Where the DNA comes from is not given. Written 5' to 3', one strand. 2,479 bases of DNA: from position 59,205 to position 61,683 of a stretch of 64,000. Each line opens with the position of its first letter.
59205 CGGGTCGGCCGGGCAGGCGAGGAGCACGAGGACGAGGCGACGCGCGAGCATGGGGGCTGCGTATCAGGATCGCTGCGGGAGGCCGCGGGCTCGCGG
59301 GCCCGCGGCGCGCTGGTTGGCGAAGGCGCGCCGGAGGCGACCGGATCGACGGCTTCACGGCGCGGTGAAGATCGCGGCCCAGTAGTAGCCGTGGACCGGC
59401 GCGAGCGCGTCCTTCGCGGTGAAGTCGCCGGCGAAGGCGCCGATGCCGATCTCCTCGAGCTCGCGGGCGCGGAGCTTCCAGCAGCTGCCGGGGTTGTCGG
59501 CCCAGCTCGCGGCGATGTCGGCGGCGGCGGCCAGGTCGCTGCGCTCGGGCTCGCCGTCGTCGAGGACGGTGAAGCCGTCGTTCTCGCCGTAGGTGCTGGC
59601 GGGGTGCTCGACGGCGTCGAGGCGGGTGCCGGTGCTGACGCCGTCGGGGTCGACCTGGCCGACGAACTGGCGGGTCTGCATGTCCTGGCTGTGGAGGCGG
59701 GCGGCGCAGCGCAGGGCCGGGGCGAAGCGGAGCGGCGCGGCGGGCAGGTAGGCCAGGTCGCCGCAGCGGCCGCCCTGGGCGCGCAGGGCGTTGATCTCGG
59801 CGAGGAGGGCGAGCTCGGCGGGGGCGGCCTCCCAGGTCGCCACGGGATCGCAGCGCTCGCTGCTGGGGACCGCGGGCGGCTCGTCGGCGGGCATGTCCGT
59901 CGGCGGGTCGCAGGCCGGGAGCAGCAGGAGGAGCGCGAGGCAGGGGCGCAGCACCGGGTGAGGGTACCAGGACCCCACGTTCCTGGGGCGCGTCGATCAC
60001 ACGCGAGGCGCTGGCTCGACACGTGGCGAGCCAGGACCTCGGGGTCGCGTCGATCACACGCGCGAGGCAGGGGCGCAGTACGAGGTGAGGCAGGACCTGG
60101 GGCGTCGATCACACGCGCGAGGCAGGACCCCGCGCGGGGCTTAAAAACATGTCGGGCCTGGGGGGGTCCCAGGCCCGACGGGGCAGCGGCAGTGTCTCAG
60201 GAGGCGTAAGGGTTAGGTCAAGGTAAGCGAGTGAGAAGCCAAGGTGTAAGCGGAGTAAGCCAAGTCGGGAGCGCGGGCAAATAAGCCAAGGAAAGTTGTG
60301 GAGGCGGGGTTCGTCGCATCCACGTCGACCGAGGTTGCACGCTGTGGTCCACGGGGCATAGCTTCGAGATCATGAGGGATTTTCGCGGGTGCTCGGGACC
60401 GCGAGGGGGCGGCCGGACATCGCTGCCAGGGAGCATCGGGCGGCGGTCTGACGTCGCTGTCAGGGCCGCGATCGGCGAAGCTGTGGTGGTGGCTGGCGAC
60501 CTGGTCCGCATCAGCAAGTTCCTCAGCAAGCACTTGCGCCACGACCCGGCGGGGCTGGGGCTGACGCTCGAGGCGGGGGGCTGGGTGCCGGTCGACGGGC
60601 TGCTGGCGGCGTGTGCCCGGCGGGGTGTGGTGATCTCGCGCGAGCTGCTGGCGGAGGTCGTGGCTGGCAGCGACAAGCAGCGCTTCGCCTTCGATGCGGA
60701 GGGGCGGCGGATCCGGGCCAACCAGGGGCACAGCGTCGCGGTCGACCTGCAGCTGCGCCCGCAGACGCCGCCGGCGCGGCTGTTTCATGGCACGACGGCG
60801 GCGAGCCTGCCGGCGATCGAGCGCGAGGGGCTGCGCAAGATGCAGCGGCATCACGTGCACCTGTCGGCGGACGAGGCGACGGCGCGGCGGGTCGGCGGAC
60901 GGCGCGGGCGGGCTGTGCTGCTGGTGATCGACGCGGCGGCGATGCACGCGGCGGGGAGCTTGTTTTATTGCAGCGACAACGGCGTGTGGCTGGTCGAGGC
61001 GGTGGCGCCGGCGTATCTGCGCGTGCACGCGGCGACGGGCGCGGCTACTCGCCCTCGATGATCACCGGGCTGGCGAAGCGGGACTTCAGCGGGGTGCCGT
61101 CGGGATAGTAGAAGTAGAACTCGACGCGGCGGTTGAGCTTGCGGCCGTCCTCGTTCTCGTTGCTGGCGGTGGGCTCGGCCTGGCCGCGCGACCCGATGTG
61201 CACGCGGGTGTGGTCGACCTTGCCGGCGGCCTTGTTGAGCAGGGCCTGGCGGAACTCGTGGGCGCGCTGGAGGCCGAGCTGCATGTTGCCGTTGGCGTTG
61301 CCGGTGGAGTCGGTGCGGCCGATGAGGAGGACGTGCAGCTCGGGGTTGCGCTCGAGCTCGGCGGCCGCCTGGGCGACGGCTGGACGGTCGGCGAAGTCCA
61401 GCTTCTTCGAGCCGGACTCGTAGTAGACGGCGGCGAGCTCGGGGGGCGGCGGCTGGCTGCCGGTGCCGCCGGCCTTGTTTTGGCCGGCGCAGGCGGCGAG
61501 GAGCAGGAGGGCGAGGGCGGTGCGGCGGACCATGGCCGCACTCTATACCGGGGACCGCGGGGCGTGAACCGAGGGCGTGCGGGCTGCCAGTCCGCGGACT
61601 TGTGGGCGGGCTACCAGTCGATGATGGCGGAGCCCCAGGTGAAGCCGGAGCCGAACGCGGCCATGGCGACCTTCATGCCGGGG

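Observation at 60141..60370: Candidate terminator-bounded small RNA antisense to the kptA leader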

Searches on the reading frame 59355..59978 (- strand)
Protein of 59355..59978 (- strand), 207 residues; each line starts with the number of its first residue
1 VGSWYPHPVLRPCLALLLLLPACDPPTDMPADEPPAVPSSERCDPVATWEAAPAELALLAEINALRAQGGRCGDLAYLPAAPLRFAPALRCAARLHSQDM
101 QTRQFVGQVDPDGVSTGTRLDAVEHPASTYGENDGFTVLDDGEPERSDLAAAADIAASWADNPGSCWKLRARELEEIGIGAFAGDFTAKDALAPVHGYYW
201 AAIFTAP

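Call 11: search_protein_families(library=pfam, proteins=[window:59355-59978:-])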
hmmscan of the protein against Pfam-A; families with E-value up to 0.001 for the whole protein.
window:59355-59978:- (207 aa): 1 family
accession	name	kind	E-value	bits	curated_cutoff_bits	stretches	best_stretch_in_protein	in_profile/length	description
PF00188.32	CAP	-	9.7e-06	26.9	21.1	1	59-181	1-102/117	Cysteine-rich secretory protein family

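Call 19: find_homologous_proteins(query=window:59355-59978:-, max_evalue=1e-10)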
Query window:59355-59978:- (207 aa): 36 proteins with E <= 1e-10 among 1555 candidates.
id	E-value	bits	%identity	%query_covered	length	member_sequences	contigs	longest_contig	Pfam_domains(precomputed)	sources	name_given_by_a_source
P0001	2.1e-112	392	89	89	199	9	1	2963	-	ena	-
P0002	7.1e-85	302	68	99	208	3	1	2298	-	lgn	-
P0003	6.0e-84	299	67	98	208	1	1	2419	-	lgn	-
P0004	6.2e-82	292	70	98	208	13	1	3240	-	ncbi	-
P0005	1.3e-81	291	71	96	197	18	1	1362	-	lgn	-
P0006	1.8e-71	258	66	83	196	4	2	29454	-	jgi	jgi:uncharacterized protein YkwD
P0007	1.7e-68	248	63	96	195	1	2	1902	PF00188.33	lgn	-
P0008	2.1e-67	245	61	89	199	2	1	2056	-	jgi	jgi:uncharacterized protein YkwD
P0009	5.2e-67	244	62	85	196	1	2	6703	-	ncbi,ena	-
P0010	2.2e-58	215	59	86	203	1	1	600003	-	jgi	jgi:uncharacterized protein YkwD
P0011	3.9e-57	211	55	94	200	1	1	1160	-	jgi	jgi:uncharacterized protein YkwD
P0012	7.2e-56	207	55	89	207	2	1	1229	-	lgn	-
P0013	7.6e-56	207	57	89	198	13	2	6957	-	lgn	-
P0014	2.9e-54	202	56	89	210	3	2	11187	-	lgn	-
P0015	5.5e-54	201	54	89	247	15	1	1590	-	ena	-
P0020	3.1e-51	192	54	83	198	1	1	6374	-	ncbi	-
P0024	6.7e-42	161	48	95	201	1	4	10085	-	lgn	-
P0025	1.7e-41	160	47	95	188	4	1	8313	PF00188.33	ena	-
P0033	7.1e-14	70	36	70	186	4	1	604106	PF00188.33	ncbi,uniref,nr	ncbi:Cysteine-rich secretory protein family protein [Enhygromyxa salina]|uniref:Cysteine-rich secret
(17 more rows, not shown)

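Call 20: find_encoding_contigs(protein=P0001, flank=2500, max_places=2)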
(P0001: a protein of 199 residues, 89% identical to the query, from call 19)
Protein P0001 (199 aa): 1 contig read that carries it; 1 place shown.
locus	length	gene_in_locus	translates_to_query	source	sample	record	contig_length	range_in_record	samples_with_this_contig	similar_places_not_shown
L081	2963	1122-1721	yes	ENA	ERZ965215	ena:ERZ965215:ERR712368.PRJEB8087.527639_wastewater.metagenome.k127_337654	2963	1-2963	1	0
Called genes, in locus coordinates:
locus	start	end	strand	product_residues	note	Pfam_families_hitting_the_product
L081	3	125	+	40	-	?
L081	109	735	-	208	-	PF01885:PTS_2-RNA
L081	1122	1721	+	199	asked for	-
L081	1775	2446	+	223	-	PF00188:CAP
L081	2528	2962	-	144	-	?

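Call 21: find_encoding_contigs(protein=P0004, flank=2500, max_places=2)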
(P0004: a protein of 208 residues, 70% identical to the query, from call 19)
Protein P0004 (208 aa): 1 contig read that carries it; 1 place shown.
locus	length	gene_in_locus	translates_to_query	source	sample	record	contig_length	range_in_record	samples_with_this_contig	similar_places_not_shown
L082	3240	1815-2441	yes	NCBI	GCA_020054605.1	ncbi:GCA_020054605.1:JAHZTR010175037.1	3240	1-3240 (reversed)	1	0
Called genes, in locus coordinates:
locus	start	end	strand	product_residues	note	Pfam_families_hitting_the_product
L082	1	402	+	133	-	?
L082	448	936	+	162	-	PF00691:OmpA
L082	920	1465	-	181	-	PF01885:PTS_2-RNA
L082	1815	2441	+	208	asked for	-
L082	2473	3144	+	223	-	PF00188:CAP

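Call 22: find_encoding_contigs(protein=P0006, flank=2500, max_places=2)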
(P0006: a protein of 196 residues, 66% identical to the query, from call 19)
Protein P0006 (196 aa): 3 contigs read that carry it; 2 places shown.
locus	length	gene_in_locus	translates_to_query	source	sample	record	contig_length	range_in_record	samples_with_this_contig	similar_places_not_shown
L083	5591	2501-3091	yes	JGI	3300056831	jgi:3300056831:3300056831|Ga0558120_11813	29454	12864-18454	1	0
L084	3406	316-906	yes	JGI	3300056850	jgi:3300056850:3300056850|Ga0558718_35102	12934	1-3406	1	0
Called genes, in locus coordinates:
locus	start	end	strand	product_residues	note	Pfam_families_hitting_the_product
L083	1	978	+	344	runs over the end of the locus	PF00108:Thiolase_N (weak), PF08545:ACP_syn_III, PF08541:ACP_syn_III_C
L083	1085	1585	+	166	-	PF00691:OmpA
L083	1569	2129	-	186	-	PF01885:PTS_2-RNA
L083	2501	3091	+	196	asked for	-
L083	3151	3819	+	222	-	PF00188:CAP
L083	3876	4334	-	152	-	-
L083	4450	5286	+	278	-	PF13709:DUF4159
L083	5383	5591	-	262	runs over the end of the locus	-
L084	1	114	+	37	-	?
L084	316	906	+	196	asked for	-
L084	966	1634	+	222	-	PF00188:CAP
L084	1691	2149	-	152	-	-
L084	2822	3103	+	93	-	PF13709:DUF4159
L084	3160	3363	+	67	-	-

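Call 23: find_encoding_contigs(protein=P0010, flank=2500, max_places=2)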
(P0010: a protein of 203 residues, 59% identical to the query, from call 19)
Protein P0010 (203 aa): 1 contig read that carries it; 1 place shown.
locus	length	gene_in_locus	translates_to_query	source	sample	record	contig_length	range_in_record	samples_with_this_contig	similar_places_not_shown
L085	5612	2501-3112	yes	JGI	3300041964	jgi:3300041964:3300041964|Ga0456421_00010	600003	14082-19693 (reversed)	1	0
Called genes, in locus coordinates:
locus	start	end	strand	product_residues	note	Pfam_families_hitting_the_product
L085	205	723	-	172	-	-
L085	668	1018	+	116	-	PF08541:ACP_syn_III_C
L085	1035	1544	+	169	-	PF00691:OmpA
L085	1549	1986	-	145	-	PF01885:PTS_2-RNA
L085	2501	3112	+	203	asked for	-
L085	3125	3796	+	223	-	PF00188:CAP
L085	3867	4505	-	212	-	-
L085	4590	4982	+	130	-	-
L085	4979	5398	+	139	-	PF13709:DUF4159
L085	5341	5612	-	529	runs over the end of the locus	-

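Call 24: find_encoding_contigs(protein=P0009, flank=2500, max_places=2)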
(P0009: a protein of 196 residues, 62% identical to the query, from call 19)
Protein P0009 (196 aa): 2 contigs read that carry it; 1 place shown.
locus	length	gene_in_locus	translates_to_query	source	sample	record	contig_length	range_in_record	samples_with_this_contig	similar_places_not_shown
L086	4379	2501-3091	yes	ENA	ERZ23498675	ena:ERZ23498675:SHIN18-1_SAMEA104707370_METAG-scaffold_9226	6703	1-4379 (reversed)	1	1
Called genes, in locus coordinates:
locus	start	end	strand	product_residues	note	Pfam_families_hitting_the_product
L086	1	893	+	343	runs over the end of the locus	PF00108:Thiolase_N (weak), PF08545:ACP_syn_III, PF08541:ACP_syn_III_C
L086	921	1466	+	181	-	PF00691:OmpA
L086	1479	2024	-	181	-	PF01885:PTS_2-RNA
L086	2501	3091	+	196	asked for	-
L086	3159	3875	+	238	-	PF00188:CAP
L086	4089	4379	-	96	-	?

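Call 25: find_encoding_contigs(protein=P0013, flank=2500, max_places=2)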
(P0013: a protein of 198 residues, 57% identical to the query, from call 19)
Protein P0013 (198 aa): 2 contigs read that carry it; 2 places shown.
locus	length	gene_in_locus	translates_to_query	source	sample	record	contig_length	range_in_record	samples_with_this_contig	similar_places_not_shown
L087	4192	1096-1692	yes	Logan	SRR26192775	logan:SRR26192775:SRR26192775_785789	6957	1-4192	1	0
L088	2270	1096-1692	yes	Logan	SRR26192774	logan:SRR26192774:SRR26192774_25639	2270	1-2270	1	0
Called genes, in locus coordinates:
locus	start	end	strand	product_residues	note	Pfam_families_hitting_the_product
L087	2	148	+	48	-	?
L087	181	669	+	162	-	PF00691:OmpA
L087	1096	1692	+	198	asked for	-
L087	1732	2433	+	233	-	PF00188:CAP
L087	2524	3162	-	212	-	-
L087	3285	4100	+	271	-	PF13709:DUF4159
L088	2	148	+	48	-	?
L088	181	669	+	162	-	PF00691:OmpA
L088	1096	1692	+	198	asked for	-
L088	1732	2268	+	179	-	?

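Call 26: find_encoding_contigs(protein=P0014, flank=2500, max_places=2)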
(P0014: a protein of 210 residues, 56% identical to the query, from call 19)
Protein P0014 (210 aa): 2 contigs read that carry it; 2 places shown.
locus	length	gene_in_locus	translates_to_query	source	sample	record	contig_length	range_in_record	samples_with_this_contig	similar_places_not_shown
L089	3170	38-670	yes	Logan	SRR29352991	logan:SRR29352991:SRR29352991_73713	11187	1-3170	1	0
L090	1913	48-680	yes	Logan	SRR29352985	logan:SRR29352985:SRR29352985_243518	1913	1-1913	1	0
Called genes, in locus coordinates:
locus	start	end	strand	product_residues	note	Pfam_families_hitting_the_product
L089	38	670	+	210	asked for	-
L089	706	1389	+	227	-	PF00188:CAP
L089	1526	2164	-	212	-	-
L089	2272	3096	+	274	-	PF13709:DUF4159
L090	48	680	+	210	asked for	-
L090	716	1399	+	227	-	PF00188:CAP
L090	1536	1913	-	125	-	?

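Call 27: find_encoding_contigs(protein=P0020, flank=2500, max_places=2)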
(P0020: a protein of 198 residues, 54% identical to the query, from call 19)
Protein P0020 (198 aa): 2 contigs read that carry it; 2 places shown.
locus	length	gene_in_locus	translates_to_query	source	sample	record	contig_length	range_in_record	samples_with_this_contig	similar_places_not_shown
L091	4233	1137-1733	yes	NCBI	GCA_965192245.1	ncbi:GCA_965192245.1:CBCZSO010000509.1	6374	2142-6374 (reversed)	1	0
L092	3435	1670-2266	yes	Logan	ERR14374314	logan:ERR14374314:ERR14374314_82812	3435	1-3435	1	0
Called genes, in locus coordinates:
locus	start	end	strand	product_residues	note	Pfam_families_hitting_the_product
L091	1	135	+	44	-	?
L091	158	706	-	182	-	PF01885:PTS_2-RNA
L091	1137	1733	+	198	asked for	-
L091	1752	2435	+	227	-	PF00188:CAP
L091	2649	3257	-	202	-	-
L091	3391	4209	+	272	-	PF13709:DUF4159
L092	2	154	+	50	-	?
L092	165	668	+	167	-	PF00691:OmpA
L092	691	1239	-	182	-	PF01885:PTS_2-RNA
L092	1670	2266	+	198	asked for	-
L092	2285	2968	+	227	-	PF00188:CAP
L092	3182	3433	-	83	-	?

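Call 28: find_encoding_contigs(protein=P0024, flank=2500, max_places=3)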
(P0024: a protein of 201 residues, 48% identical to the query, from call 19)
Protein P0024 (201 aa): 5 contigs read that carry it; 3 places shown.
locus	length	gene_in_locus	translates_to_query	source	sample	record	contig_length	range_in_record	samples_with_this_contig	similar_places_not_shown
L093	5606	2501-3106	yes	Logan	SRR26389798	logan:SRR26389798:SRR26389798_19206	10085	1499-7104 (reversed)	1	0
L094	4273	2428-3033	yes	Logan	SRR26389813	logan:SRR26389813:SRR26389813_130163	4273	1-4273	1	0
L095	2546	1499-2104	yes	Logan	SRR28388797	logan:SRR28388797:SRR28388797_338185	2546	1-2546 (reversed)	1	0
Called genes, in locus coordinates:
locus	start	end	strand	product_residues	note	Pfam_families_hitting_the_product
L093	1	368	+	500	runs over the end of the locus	-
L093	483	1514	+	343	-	PF00108:Thiolase_N, PF08545:ACP_syn_III, PF08541:ACP_syn_III_C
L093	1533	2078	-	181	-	PF01885:PTS_2-RNA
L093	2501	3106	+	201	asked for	-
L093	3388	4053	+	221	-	PF00188:CAP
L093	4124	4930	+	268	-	PF13709:DUF4159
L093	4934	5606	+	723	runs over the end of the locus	?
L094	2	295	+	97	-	?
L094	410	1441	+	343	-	PF00108:Thiolase_N, PF08545:ACP_syn_III, PF08541:ACP_syn_III_C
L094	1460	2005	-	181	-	PF01885:PTS_2-RNA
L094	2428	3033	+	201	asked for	-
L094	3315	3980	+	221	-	PF00188:CAP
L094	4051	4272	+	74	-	?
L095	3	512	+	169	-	?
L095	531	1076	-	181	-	PF01885:PTS_2-RNA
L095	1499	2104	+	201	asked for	-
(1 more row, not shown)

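Call 29: find_encoding_contigs(protein=P0025, flank=2500, max_places=2)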
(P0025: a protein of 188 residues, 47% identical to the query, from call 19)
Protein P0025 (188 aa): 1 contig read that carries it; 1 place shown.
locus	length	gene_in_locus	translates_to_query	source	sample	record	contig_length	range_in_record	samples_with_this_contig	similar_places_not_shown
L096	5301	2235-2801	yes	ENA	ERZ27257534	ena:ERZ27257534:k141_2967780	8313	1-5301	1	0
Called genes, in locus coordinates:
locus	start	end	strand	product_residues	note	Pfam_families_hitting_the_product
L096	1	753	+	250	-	?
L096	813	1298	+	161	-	PF00691:OmpA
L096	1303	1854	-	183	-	PF01885:PTS_2-RNA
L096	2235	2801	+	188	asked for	PF00188:CAP (weak)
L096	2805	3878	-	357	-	PF20067:SSL_N, PF08450:SGL, PF03088:Str_synth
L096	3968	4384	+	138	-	-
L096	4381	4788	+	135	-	PF20398:DUF6691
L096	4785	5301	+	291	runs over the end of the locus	-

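Call 61: find_encoding_contigs(protein=P0033, flank=4000, max_places=2)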
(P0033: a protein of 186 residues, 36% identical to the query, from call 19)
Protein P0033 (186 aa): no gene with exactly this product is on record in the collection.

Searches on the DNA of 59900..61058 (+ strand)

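Call 4: search_rna_families(source=window, start=59900, end=60520, threshold=evalue, max_evalue=10, show_alignments=3)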
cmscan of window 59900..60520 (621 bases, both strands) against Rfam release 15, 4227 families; matches with E-value up to 10: 1.
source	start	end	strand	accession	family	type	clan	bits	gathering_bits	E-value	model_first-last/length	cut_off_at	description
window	60466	60496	+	RF00523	Prion_pknot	Cis-reg;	-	15.7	39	3.3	1-40/40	no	Prion pseudoknot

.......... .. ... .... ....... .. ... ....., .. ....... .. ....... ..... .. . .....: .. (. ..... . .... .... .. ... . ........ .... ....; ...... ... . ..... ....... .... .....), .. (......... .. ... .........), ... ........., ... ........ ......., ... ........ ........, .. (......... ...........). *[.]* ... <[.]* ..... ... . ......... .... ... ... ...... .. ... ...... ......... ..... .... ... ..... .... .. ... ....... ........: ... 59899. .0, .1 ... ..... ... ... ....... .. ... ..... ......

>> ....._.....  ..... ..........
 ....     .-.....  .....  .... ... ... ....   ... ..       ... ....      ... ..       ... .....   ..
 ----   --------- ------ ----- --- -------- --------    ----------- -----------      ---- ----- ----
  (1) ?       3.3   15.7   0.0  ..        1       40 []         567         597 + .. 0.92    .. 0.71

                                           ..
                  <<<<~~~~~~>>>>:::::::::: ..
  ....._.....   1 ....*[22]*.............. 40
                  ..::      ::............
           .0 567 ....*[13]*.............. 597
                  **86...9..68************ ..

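Call 58: search_rna_families(sources=[L001, L056, L083, L085, L086, L087, L091, L093, L096, L121, L119, L138, L157], threshold=gathering)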
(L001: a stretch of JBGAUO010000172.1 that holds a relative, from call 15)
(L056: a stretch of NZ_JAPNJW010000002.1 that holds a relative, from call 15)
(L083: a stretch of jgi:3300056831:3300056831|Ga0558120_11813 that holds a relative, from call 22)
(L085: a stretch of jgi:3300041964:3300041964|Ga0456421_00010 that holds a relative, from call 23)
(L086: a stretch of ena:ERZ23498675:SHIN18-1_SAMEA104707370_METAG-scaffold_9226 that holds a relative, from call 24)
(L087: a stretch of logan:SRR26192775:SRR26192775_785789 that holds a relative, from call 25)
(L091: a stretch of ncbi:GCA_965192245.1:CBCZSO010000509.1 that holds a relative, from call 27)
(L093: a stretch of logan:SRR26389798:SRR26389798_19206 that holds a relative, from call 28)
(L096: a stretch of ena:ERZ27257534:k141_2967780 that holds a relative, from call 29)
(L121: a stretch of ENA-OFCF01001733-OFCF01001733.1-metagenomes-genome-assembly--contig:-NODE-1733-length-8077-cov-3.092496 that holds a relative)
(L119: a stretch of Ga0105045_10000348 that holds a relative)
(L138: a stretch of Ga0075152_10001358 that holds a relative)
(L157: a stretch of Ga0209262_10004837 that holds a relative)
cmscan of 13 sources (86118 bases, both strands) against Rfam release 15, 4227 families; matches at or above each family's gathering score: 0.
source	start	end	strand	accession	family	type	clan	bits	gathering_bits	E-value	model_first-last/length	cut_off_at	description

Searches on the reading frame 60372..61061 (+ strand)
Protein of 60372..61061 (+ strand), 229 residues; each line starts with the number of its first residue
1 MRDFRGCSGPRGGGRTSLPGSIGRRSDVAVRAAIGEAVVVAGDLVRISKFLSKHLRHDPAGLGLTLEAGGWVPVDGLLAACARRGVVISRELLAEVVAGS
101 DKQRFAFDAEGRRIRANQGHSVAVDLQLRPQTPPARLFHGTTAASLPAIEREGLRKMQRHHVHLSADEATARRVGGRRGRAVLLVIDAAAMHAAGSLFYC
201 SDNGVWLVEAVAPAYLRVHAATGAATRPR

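Call 11: search_protein_families(library=pfam, proteins=[window:60372-61061:+])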
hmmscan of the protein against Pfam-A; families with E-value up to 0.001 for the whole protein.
window:60372-61061:+ (229 aa): 1 family
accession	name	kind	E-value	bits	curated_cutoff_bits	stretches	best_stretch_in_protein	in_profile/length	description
PF01885.22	PTS_2-RNA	-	2.1e-48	165.1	26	1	45-209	4-176/177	RNA 2'-phosphotransferase, Tpt1 / KptA family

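Call 15: find_related_loci(query=window:60486-61058:+, collection=genome_contigs, flank=4000)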
Query window:60486-61058:+ (191 aa) in genome_contigs; peptide patterns used: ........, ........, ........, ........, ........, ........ (x = any residue, [..] = any of these).
599 stretches matched a pattern (row limit reached: there are more); 379 encode a relative of the query (tblastn E <= 1e-3); the best 80 are kept; 80 distinct loci.
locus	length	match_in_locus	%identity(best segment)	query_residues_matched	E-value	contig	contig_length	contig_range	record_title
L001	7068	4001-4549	83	5-191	3e-95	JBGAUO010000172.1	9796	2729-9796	MAG: Nannocystis sp. isolate MAG_AAO_AS.74 AAOAS-74_NODE_172_length_9796_cov_3.808725, whole genome shotgun sequence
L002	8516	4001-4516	71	7-178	2e-78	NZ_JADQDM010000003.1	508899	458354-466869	Hymenobacter ruricola strain BT662 NODE_3_length_508899_cov_18.876218, whole genome shotgun sequence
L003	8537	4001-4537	67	1-179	2e-77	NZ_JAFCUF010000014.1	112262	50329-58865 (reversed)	Hymenobacter sp. B1770 NODE_14_length_112262_cov_146.354682, whole genome shotgun sequence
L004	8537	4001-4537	68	1-179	2e-77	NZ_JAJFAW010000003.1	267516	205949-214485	Hymenobacter sp. BT770 NODE_3_length_267516_cov_29.515736, whole genome shotgun sequence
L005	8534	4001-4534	69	1-178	5e-75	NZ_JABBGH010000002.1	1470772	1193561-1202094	Hymenobacter polaris strain RP-2-7 contig2, whole genome shotgun sequence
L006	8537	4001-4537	67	1-179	2e-74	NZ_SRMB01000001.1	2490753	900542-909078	Hymenobacter metallicola strain 9PBR-1 NODE_1_length_2490753_cov_29.768383, whole genome shotgun sequence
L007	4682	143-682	66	1-180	1e-73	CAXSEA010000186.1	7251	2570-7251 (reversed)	MAG: uncultured Armatimonadales bacterium isolate private_VT12_metawrap_bin.2 genome assembly, contig: private_VT12_meta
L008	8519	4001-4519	71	7-179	1e-74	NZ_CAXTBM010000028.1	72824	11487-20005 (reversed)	MAG: uncultured Hymenobacter sp. isolate private_T1887_metawrap_bin.5 private_T1887_metawrap_bin.5_28, whole genome shot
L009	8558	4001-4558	65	1-186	2e-73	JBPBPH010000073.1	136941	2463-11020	MAG: Janthinobacterium lividum isolate 3300051445_75 3300051445_75_Ga0502434_00000074, whole genome shotgun sequence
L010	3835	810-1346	72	1-179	5e-73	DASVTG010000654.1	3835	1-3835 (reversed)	MAG TPA_asm: Hymenobacter sp. isolate SMAG_U3285 k141_948939, whole genome shotgun sequence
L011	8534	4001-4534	65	1-178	1e-72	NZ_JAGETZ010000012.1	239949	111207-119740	Hymenobacter negativus strain BT442 NODE_12_length_239949_cov_13.264645, whole genome shotgun sequence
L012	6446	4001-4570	64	1-190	1e-72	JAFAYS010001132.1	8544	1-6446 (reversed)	MAG: Chloroflexota bacterium isolate CP_BM_RX_R8_21 BM_RX_R8_k147_150729, whole genome shotgun sequence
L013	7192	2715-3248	65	1-178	8e-73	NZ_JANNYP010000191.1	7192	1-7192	MAG: Armatimonas sp. isolate VAR_34_concoct_113 VAR_34_k141_2837177, whole genome shotgun sequence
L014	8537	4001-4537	65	1-179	9e-73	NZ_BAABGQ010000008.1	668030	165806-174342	Hymenobacter ginsengisoli strain JCM 17841 sequence08, whole genome shotgun sequence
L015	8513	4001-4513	66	7-177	2e-72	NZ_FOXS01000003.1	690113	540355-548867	Hymenobacter arizonensis strain OR362-8,ATCC BAA-1266,JCM 13504, whole genome shotgun sequence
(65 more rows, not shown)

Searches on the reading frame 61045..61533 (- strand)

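Call 11: search_protein_families(library=pfam, proteins=[window:61045-61533:-])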
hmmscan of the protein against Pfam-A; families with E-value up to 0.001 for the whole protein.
window:61045-61533:- (162 aa): 1 family
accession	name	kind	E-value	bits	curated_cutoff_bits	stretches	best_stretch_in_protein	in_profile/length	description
PF00691.25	OmpA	-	1.5e-12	48.2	27.2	1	37-135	1-98/98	OmpA family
